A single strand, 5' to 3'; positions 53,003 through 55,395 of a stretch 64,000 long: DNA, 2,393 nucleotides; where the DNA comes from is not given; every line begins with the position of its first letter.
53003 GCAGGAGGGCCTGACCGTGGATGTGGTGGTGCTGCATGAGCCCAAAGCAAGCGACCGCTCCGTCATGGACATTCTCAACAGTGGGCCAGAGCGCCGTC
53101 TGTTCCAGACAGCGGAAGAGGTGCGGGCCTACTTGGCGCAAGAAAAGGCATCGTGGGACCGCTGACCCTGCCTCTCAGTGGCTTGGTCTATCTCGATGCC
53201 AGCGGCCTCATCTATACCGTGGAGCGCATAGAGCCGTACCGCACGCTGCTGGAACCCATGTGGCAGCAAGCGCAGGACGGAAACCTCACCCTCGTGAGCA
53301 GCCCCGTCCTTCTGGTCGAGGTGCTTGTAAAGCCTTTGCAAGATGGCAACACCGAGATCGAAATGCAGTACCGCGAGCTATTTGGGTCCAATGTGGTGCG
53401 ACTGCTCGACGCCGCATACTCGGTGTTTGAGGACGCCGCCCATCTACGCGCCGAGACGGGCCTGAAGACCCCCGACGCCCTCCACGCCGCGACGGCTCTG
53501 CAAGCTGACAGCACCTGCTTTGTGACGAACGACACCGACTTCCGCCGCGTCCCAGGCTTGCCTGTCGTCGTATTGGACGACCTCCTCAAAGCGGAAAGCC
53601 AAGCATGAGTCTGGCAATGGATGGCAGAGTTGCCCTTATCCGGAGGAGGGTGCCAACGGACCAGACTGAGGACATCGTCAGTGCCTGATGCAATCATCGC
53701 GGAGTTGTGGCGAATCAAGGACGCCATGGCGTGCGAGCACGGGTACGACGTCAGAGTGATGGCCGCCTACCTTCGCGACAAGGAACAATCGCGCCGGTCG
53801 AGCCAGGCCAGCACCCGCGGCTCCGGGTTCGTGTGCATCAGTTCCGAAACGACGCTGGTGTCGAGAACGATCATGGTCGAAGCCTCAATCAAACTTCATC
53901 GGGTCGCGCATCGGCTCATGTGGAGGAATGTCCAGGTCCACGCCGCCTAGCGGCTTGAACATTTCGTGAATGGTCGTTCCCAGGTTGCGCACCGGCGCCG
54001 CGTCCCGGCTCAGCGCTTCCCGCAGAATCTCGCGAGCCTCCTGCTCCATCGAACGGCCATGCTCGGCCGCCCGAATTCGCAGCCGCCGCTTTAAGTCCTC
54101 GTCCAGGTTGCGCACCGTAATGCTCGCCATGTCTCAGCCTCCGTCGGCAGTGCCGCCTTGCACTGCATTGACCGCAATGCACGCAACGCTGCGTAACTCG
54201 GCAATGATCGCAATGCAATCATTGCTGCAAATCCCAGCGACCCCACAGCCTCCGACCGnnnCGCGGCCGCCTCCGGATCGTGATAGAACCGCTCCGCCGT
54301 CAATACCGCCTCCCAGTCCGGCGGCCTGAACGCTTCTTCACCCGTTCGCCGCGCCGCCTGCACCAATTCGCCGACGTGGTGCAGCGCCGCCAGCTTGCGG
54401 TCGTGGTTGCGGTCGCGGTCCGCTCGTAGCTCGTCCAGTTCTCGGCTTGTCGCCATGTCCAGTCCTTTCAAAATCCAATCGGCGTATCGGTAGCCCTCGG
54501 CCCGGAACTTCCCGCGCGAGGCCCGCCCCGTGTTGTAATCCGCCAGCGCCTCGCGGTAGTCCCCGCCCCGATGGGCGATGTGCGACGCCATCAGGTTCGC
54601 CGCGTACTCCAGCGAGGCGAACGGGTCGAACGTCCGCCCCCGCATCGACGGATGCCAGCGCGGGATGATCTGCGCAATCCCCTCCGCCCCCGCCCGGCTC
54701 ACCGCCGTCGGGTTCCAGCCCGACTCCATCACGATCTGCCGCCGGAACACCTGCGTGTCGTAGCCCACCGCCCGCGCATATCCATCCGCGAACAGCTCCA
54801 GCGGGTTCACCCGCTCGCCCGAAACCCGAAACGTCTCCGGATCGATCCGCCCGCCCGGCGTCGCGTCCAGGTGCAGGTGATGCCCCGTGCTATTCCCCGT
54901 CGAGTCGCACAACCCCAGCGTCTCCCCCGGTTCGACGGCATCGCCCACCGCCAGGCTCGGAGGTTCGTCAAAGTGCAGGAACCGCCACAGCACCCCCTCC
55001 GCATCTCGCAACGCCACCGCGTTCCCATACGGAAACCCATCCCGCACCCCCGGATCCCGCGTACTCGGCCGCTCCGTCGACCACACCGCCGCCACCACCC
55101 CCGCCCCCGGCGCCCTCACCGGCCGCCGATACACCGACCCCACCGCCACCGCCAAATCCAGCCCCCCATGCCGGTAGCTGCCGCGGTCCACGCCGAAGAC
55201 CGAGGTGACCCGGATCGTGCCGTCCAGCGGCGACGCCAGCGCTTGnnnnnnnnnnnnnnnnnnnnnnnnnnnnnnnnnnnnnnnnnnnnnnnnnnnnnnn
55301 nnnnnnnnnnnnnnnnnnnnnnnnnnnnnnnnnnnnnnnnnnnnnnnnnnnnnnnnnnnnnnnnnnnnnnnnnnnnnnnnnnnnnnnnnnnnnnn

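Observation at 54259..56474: Tri-functional lysin (GH-like plus M23 peptidase plus SLT transglycosylase) with a coupled Gly-rich small protein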

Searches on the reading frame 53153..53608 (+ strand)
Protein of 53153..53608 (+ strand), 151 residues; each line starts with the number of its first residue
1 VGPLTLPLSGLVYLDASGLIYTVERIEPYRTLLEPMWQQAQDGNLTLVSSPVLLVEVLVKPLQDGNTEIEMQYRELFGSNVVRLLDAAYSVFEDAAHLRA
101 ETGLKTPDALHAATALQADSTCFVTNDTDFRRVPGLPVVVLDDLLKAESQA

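Call 10: search_protein_families(library=pfam, proteins=[window:53153-53608:+], max_evalue=0.01)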
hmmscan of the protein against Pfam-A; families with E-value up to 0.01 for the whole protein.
window:53153-53608:+ (151 aa): 1 family
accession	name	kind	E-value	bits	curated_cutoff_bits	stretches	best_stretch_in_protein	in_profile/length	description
PF01850.27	PIN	-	1e-15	58.8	23.6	1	12-135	1-119/120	PIN domain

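Call 72: search_protein_families(library=padloc, proteins=[window:53153-53608:+], max_evalue=0.001)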
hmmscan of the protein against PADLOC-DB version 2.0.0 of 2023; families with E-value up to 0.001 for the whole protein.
window:53153-53608:+ (151 aa): 0 families

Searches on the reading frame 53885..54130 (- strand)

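Call 10: search_protein_families(library=pfam, proteins=[window:53885-54130:-], max_evalue=0.01)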
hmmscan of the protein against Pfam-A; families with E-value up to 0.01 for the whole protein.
window:53885-54130:- (81 aa): 3 families
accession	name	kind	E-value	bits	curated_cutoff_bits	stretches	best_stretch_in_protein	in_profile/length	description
PF22513.2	FitA-like_RHH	-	5e-22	78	27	1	2-40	1-39/39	Antitoxin FitA-like, ribbon-helix-helix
PF03869.20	Arc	-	0.00028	21.1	20.4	1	12-44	14-46/50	Arc-like DNA binding domain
PF23807.1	RHH_10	-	0.001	19.7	27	1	4-34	26-55/84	Ribbon-helix-helix protein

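Call 72: search_protein_families(library=padloc, proteins=[window:53885-54130:-], max_evalue=0.001)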
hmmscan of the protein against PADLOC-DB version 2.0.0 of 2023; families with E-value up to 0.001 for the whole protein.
window:53885-54130:- (81 aa): 0 families

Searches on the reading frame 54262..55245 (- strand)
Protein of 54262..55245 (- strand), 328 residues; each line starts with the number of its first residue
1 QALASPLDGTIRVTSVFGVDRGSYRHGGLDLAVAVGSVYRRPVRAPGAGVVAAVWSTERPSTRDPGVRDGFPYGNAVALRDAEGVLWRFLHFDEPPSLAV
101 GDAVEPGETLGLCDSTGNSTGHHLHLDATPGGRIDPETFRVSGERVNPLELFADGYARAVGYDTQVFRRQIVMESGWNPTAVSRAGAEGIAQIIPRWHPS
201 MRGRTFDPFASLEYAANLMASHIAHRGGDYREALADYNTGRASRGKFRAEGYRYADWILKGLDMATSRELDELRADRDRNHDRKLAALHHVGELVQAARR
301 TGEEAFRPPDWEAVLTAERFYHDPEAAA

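Call 58: find_homologous_proteins(query=window:54262-55245:-, max_evalue=0.00001)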
Query window:54262-55245:- (328 aa): 78 proteins with E <= 0.00001 among 8000 candidates.
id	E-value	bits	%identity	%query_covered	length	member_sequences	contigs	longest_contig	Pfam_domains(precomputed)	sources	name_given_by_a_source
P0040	1.3e-192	657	87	99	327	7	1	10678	PF01551.30,PF01464.26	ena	-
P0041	1.2e-191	654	87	99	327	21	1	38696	PF01551.30,PF01464.26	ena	-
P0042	2.8e-190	650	88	98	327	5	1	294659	PF01551.30,PF01464.26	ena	-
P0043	1.9e-188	644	85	99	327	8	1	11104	PF01551.30,PF01464.26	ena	-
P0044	5.7e-165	566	75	99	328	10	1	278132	PF01551.30,PF01464.26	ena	-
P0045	8.4e-165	566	74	99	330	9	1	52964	PF01551.30,PF01464.26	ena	-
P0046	3.9e-162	557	75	99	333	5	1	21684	PF01551.30,PF01464.26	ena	-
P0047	5.9e-161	553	74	98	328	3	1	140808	PF01551.30,PF01464.26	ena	-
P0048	8.0e-161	553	75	99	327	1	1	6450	PF01551.30,PF01464.26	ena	-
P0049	1.1e-159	549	73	99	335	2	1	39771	PF01551.30,PF01464.26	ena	-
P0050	2.6e-159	548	74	99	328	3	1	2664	PF01551.30,PF01464.26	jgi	jgi:soluble lytic murein transglycosylase-like protein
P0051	2.7e-159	548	74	99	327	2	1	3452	PF01551.30,PF01464.26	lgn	-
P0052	3.3e-159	548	73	100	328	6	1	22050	PF01551.30,PF01464.26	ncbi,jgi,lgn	-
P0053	3.5e-157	541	73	99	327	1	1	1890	PF01551.30,PF01464.26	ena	-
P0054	3.2e-156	538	72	99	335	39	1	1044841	PF01551.30,PF01464.26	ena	-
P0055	3.6e-156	538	73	99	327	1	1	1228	PF01551.30,PF01464.26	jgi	-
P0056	1.0e-153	529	72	99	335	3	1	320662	PF01551.30,PF01464.26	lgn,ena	-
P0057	3.0e-153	528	70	99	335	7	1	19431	PF01551.30,PF01464.26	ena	-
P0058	4.7e-152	524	71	99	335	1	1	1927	PF01551.30,PF01464.26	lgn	-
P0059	8.0e-152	523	88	78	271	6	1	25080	PF01551.30,PF01464.26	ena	-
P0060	1.3e-151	523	71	99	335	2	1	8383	PF01551.30,PF01464.26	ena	-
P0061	1.5e-147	509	69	99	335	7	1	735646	PF01551.30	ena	-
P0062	6.9e-147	507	70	99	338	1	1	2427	PF01551.30,PF01464.26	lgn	-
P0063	3.1e-140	485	66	100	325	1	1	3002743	PF01551.30,PF01464.26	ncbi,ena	-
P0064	2.1e-113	397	59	98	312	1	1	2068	PF01551.30,PF01464.26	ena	-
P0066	4.1e-112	393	59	98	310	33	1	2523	PF01551.30,PF01464.26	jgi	jgi:hypothetical protein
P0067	7.9e-111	389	59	98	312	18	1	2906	PF01551.30,PF01464.26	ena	-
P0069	2.8e-108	380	58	98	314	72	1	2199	PF01551.30,PF01464.26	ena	-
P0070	1.6e-107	378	89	57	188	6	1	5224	PF01551.30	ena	-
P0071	3.2e-105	370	56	98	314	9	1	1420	PF01551.30,PF01464.26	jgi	jgi:hypothetical protein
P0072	1.5e-103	365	55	98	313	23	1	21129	PF01551.30,PF01464.26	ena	-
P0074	3.8e-98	347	62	79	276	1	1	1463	PF01551.30,PF01464.26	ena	-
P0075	7.2e-97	343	52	99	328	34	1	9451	PF01551.30,PF01464.26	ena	-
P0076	1.4e-91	325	60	82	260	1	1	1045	PF01551.30,PF01464.26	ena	-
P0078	1.6e-84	302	55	80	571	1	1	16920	PF01551.30,PF22759.2,PF01464.26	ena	-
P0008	6.2e-75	271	54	80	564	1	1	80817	PF01551.30,PF22759.2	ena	-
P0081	1.5e-69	253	47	100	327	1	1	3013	PF01551.30,PF01464.26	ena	-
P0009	6.6e-69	251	72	48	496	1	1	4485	PF01551.30,PF02965.23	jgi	-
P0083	9.7e-63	230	67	47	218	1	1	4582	PF01551.30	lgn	-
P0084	6.0e-61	225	58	60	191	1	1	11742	PF01551.30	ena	-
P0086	3.5e-58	215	73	41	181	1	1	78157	PF01551.30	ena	-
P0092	4.8e-55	205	47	78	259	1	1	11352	PF01551.30,PF01464.26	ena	-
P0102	2.4e-52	196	56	53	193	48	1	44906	PF01464.26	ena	-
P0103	1.3e-50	191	48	79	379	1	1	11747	PF01551.30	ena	-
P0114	9.7e-6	43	35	42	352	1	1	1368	PF01551.30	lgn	-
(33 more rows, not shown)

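Call 59: find_encoding_contigs(protein=P0063, flank=8000, max_places=1)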
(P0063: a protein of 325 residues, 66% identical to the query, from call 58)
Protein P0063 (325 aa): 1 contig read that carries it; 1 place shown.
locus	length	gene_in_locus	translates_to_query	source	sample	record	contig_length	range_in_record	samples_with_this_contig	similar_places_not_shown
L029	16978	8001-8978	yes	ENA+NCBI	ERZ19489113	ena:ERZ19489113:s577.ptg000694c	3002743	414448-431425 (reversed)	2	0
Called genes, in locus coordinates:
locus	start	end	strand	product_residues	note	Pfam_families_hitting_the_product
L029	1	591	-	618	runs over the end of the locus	PF02012:BNR (faint), PF15902:Sortilin-Vps10 (faint)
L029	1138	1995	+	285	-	PF25209:Phage_capsid_4 (weak)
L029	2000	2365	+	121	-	-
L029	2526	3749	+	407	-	-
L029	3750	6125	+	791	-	-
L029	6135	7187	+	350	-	-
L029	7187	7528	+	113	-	-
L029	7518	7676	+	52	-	-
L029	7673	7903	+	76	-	-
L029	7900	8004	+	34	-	-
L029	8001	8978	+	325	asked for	PF01551:Peptidase_M23, PF01464:SLT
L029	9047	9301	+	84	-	-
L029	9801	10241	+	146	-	PF11255:DUF3054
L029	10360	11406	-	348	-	PF01370:Epimerase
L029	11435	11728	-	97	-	PF08734:GYD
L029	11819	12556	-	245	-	PF04616:Glyco_hydro_43 (faint)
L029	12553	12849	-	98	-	-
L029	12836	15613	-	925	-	-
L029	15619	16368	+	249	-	-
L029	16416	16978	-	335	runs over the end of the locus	PF00535:Glycos_transf_2, PF13641:Glyco_tranf_2_3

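Call 60: find_encoding_contigs(protein=P0072, flank=10000, max_places=1)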
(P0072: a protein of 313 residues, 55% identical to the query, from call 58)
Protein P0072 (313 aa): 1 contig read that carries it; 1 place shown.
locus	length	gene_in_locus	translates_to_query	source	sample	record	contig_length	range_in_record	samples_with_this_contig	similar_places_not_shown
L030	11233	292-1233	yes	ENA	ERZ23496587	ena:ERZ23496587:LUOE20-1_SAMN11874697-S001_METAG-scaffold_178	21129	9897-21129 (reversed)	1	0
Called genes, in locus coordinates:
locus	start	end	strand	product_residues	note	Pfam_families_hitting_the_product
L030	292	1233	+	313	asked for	PF01551:Peptidase_M23, PF01464:SLT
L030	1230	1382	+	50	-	-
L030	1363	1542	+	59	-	-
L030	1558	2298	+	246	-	PF08281:Sigma70_r4_2 (faint)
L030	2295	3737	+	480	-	-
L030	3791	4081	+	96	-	-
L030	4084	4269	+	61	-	-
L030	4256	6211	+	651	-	PF05133:SPP1_portal (weak)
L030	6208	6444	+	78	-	-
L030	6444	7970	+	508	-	-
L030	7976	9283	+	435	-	-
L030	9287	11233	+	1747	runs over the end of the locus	-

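Call 61: find_encoding_contigs(protein=P0102, flank=10000, max_places=1)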
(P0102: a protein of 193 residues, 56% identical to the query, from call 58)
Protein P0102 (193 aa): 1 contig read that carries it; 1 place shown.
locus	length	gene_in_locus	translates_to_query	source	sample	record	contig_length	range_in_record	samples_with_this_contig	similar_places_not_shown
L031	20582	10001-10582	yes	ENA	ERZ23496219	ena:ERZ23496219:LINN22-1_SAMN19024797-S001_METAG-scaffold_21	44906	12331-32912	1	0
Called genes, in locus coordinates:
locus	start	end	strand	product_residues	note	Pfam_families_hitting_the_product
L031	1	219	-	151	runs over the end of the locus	-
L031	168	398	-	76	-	-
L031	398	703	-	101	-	-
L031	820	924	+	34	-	-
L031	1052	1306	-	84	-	-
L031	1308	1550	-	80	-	-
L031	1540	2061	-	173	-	-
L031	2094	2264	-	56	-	-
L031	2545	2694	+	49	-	-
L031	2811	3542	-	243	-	-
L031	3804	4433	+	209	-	-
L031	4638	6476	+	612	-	PF01476:LysM (weak)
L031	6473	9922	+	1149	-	-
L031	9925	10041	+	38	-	-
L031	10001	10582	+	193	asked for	PF01464:SLT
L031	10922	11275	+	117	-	PF19905:DUF6378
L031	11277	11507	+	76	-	-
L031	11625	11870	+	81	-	-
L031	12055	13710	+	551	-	PF03237:Terminase_6N (weak)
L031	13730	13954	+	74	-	-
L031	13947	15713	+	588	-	-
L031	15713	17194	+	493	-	-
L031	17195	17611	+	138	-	-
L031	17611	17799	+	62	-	-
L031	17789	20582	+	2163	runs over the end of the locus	-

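Call 77: search_solved_structures(query=window:54262-55245:-, max_evalue=0.001, show_alignments=4)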
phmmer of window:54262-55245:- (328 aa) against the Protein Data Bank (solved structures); distinct sequences matched with E-value up to 0.001: 9.
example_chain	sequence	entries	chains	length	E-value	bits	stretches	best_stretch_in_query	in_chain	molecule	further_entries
3slu_A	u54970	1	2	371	1.9e-06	30.5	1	72-136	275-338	M23 peptidase domain protein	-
6muk_A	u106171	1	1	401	1.9e-06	30.5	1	72-136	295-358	Peptidase M23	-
5kvp_A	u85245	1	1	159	2.7e-05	26.7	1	17-132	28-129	Zoocin A endopeptidase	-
6jmx_A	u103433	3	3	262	8.7e-05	25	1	68-139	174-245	Peptidase M23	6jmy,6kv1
2hsi_A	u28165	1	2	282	0.00011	24.7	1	6-139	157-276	Putative peptidase M23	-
2b44_A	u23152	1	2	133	0.00019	23.9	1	71-132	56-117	Glycyl-glycine endopeptidase lytM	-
9gy1_A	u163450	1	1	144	0.0002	23.9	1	54-136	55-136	Peptidase, M23 family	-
2b0p_A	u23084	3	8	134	0.0002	23.9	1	71-132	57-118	Glycyl-glycine endopeptidase lytM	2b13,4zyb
1qwy_A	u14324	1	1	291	0.00085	21.8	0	71-132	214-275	peptidoglycan hydrolase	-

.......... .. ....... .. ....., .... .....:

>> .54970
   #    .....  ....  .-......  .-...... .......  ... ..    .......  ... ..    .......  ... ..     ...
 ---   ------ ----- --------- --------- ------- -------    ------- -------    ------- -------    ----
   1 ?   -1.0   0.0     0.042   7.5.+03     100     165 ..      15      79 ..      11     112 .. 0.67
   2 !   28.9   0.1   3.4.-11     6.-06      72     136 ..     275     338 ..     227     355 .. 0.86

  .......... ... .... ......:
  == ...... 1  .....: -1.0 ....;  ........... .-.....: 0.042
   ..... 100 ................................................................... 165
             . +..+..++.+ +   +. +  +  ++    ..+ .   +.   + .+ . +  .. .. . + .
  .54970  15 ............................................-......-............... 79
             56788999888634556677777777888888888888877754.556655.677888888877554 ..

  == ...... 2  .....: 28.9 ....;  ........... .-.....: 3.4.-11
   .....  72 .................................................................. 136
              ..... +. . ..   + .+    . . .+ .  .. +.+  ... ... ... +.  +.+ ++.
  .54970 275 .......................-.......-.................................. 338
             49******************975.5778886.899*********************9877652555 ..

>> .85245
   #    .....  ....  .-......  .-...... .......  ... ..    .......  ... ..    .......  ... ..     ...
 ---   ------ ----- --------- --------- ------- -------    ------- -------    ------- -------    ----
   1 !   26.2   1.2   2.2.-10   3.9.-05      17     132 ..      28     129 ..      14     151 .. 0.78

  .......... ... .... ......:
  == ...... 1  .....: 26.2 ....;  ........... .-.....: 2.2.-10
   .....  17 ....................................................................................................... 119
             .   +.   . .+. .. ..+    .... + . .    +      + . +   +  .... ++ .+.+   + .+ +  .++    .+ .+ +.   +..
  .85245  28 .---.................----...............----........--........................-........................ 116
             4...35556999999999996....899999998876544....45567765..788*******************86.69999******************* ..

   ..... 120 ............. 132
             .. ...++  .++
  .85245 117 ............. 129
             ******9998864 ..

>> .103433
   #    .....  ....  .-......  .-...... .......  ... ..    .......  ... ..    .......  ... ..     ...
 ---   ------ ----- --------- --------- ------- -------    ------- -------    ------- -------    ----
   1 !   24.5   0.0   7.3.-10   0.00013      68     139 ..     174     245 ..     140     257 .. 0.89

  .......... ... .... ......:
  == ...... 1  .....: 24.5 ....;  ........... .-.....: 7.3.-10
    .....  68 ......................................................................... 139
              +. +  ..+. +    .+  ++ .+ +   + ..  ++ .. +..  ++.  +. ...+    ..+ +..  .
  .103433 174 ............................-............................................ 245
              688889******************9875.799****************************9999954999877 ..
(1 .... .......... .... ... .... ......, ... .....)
